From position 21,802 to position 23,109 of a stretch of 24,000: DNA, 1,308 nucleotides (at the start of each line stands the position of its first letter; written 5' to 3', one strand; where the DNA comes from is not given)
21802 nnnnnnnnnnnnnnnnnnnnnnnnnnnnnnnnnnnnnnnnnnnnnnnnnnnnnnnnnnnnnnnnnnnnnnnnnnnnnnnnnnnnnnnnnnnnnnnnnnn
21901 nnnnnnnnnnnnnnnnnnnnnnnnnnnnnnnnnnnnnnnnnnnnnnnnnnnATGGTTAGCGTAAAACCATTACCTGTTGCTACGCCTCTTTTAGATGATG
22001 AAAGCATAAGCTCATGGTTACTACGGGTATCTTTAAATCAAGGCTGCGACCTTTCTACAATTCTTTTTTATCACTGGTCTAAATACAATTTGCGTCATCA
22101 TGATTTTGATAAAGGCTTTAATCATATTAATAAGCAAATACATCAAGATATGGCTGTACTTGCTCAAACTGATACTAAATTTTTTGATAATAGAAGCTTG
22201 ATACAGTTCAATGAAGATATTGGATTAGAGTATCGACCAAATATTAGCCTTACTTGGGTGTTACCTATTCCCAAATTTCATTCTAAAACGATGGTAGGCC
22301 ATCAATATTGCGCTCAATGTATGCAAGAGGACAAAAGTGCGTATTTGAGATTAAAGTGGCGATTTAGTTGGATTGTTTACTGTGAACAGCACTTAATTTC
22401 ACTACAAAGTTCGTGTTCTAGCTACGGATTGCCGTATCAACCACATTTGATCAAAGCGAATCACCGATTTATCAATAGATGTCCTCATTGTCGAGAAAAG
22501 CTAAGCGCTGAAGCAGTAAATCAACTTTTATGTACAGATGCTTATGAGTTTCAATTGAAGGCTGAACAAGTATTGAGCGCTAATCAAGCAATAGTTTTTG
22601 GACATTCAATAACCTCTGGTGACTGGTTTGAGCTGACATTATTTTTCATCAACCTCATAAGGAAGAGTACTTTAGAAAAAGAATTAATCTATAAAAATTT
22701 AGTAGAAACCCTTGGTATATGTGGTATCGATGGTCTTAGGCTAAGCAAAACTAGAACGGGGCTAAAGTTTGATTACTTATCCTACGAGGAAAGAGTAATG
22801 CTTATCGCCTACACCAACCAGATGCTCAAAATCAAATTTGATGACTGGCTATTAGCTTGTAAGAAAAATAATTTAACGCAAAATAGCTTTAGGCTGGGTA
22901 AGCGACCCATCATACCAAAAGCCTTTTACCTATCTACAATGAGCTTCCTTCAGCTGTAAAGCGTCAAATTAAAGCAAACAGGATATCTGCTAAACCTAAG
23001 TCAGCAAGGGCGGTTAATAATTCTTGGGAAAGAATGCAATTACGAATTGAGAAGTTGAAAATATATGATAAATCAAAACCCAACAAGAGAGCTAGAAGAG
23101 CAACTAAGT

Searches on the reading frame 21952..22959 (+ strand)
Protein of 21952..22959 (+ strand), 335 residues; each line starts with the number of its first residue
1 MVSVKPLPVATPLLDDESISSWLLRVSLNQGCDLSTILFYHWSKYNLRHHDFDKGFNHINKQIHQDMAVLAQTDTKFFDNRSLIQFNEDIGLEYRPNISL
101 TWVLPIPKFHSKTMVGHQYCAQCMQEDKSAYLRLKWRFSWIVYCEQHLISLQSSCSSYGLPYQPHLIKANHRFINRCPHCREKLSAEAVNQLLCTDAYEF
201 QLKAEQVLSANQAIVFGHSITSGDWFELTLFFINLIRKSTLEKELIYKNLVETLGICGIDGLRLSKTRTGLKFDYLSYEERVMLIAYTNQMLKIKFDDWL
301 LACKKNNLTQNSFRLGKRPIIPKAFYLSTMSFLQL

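Call 53: search_protein_families(library=pfam, proteins=[window:21952-22959:+], max_evalue=0.001)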
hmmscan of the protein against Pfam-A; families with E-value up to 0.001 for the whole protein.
window:21952-22959:+ (335 aa): 1 family
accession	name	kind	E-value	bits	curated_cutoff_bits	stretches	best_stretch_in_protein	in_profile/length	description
PF06527.16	TniQ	-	5e-14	53.6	27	1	12-151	5-142/142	TniQ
